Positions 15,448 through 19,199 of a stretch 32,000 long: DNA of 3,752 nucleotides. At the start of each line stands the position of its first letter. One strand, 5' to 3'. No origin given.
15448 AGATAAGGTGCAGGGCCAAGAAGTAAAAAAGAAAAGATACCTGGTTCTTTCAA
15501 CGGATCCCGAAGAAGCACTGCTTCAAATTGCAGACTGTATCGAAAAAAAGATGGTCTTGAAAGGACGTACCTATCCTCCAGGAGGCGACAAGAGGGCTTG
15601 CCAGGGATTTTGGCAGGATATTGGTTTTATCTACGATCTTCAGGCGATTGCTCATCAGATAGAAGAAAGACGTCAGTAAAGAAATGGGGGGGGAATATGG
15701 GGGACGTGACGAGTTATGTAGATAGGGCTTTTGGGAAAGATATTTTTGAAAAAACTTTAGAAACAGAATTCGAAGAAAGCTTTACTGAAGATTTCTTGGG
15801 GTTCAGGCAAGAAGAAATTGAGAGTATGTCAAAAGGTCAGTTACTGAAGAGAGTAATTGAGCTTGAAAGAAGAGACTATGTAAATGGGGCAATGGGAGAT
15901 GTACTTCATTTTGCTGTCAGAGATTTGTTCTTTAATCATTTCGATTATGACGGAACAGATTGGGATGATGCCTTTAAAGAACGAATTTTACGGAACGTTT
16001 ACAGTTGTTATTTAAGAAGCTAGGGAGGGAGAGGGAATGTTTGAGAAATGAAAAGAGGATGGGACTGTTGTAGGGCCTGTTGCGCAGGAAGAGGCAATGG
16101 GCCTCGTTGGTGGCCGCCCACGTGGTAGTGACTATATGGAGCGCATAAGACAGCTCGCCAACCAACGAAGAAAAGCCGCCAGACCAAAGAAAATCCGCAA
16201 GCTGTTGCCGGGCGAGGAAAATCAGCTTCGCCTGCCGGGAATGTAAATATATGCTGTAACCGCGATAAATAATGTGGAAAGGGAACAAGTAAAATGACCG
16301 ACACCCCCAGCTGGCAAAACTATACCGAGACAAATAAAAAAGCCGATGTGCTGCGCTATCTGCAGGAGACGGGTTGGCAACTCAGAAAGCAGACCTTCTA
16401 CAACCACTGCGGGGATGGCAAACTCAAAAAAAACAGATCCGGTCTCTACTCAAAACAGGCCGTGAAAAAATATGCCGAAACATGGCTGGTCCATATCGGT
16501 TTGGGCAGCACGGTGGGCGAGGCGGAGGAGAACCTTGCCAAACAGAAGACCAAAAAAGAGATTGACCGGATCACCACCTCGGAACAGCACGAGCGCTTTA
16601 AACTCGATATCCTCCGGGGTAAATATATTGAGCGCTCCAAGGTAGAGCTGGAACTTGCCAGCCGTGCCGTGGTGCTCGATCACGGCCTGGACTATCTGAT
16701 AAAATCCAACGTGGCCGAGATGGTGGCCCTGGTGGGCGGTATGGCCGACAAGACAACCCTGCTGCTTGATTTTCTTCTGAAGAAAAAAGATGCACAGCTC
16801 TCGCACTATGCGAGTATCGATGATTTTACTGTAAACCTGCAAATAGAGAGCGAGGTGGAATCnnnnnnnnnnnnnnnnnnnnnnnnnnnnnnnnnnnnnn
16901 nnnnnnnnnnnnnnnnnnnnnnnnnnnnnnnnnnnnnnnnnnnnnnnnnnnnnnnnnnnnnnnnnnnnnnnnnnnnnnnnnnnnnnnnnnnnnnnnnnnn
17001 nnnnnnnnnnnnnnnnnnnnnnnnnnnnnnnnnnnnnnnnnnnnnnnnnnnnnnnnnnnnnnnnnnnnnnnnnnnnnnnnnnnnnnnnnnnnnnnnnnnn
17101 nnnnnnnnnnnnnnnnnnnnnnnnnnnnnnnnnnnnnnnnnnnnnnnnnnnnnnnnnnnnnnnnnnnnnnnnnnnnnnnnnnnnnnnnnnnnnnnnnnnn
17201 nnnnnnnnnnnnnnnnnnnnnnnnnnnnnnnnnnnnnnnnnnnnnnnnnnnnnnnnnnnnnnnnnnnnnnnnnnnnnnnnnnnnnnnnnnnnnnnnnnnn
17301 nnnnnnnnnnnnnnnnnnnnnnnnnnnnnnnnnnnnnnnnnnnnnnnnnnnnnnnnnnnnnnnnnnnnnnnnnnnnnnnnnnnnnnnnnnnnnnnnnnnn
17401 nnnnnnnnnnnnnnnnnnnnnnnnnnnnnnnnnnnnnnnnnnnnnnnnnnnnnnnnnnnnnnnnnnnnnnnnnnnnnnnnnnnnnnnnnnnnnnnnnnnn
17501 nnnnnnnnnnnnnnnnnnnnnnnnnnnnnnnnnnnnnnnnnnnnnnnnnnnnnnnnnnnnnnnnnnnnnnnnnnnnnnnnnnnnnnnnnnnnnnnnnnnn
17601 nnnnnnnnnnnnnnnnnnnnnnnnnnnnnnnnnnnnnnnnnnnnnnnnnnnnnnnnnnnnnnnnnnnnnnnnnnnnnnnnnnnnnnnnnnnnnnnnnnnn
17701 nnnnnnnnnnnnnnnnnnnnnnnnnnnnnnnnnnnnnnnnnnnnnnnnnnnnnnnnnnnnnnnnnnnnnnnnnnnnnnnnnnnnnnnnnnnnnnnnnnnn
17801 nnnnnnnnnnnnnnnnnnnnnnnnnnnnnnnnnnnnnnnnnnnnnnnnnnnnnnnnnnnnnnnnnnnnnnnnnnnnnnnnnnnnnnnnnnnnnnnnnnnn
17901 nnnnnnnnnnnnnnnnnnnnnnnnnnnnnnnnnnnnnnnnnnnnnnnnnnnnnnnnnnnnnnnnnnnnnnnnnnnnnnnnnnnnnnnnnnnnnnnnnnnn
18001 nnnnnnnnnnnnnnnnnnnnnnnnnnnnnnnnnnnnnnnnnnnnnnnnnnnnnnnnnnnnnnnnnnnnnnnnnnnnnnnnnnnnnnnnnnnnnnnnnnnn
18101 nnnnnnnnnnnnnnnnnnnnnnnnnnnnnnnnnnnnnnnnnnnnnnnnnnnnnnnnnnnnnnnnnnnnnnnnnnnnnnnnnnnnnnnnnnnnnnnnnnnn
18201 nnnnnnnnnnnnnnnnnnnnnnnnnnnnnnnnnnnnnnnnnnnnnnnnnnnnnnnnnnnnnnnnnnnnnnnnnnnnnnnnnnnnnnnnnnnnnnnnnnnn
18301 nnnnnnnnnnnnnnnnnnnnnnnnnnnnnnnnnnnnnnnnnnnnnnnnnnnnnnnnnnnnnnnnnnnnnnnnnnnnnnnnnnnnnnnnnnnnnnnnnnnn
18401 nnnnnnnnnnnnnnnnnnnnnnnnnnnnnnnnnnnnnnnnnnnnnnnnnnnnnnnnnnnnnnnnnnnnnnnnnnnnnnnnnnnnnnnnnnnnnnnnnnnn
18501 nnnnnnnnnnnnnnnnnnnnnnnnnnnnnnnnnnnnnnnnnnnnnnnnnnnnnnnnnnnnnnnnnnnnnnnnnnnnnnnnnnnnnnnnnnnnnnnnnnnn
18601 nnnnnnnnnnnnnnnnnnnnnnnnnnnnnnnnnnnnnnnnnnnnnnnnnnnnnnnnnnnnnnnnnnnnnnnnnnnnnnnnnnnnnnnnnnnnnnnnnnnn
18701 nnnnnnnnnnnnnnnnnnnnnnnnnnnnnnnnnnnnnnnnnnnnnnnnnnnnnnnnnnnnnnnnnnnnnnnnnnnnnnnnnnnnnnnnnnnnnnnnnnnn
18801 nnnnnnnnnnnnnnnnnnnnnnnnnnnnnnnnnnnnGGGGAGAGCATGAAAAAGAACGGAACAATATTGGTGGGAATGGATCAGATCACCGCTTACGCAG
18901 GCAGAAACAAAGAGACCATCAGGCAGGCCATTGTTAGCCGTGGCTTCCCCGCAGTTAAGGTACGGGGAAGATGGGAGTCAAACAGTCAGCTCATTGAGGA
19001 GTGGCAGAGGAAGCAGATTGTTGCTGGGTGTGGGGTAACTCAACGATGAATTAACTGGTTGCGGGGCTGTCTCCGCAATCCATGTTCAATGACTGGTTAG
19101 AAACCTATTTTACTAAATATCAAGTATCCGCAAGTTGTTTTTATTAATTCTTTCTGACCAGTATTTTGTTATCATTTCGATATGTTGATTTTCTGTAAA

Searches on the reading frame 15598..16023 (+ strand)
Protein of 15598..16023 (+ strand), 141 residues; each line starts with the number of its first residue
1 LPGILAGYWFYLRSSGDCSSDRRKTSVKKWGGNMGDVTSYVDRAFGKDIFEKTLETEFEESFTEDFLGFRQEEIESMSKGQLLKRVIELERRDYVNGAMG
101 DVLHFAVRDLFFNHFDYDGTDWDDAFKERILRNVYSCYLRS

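Call 56: search_protein_families(library=pfam, proteins=[window:15598-16023:+], max_evalue=0.01)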
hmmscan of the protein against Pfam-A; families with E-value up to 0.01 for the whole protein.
window:15598-16023:+ (141 aa): 1 family
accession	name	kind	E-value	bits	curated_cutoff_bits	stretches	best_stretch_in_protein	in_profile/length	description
PF15313.11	HEXIM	-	0.00016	22.3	29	1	48-92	94-138/142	Hexamethylene bis-acetamide-inducible protein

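Call 123: search_protein_families(library=phrogs, proteins=[window:15598-16023:+], max_evalue=0.001)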
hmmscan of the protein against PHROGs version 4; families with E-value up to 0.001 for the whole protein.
window:15598-16023:+ (141 aa): 0 families

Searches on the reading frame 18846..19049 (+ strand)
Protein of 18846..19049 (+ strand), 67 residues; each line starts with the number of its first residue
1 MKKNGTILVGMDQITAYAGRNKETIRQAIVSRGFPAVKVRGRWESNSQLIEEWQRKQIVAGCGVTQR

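Call 4: search_protein_families(library=pfam, proteins=[window:18846-19049:+], max_evalue=0.01)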
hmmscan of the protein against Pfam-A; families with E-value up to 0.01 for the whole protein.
window:18846-19049:+ (67 aa): 0 families

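Call 5: search_protein_families(library=padloc, proteins=[window:18846-19049:+], max_evalue=0.01)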
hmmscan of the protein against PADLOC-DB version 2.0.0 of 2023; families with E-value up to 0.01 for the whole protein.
window:18846-19049:+ (67 aa): 1 family
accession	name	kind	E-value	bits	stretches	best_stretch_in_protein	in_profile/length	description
PDLC04133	mad1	-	0.0055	15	1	10-44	7-41/60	mads_1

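Call 6: search_protein_families(library=ncbifam, proteins=[window:18846-19049:+], max_evalue=0.01)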
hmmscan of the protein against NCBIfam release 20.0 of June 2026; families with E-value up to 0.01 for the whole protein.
window:18846-19049:+ (67 aa): 1 family
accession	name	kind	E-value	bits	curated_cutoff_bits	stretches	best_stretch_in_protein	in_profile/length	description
NF047737.1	antiphage_MADS1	equivalog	0.0016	18.6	80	1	11-53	6-48/49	methylation-associated defense system helix-turn-helix domain-containing protein MAD1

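Call 7: search_protein_families(library=phrogs, proteins=[window:18846-19049:+], max_evalue=0.01)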
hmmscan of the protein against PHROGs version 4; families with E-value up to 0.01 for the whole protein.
window:18846-19049:+ (67 aa): 1 family
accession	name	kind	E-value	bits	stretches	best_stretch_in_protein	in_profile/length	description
phrog_66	-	integration and excision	0.00036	21.3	1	6-62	91-148/412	excisionase and transcriptional regulator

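Call 120: search_solved_structures(query=A9, max_evalue=10, show_alignments=2)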
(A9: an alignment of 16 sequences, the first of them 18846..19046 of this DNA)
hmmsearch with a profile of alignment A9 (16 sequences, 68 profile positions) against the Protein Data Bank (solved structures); distinct sequences matched with E-value up to 10: 7.
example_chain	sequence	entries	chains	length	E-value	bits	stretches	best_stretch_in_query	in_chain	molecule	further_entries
5i41_B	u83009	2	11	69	0.16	14.7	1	14-37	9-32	Chromosome-anchoring protein RacA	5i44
3wj7_A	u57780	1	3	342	0.3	13.9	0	20-40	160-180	Putative oxidoreductase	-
2ee1_A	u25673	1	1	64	0.81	12.5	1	11-54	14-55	Chromodomain helicase-DNA-binding protein 4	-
6hlk_A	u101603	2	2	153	1.1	12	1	1-35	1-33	Redirecting phage packaging protein C (RppC)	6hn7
6p8o_A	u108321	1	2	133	1.8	11.3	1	42-53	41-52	HORMA domain containing protein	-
6p8r_A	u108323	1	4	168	2.3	11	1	42-53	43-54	HORMA domain containing protein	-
6p8s_A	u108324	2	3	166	2.3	11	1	42-53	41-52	HORMA domain containing protein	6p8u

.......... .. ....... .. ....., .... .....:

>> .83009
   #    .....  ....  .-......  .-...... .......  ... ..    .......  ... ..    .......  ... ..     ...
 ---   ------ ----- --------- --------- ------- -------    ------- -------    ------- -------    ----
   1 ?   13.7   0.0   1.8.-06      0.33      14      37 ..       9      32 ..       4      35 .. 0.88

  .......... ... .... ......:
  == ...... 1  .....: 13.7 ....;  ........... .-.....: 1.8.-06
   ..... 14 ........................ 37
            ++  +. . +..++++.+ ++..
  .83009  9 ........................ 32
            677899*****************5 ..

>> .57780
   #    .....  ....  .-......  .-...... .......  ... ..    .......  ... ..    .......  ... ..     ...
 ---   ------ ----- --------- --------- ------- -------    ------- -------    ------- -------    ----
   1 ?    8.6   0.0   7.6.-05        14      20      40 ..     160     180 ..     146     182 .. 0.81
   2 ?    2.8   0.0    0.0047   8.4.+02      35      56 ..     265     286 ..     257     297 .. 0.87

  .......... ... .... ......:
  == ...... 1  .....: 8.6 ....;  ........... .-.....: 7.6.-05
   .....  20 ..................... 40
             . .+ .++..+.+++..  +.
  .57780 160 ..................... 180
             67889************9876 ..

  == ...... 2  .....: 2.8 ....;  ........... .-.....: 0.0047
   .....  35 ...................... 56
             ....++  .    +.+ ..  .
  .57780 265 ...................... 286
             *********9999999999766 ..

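Call 121: search_protein_families(library=pfam, alignment_id=A9, max_evalue=0.1)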
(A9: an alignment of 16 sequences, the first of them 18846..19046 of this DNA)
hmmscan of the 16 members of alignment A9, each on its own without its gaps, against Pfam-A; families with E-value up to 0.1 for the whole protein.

A. member 1, window:18846-19046:+ (67 aa): 2 families
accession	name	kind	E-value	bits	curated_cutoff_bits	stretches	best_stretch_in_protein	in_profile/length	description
PF10738.15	Lpp-LpqN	-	0.022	14.6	22.4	1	31-61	106-136/174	Probable lipoprotein LpqN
PF12728.13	HTH_17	-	0.026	15.2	27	1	13-57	6-50/51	Helix-turn-helix domain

B. families by the number of members that match (of 16 scanned): 10 families
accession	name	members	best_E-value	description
PF12728.13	HTH_17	12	4.2e-06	Helix-turn-helix domain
PF13384.12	HTH_23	2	0.001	Homeodomain-like domain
PF13551.12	HTH_29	2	0.036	Winged helix-turn helix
PF13730.12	HTH_36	1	0.0032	Helix-turn-helix domain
PF10738.15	Lpp-LpqN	1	0.022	Probable lipoprotein LpqN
PF07037.17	YfeC-like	1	0.035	Transcription regulator YfeC-like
PF07825.17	Exc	1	0.058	Excisionase-like protein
PF20155.4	TMP_3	1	0.074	Tape measure protein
PF13233.12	Complex1_LYR_2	1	0.086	Complex1_LYR-like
PF10095.14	DUF2333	1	0.091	Uncharacterized protein conserved in bacteria (DUF2333)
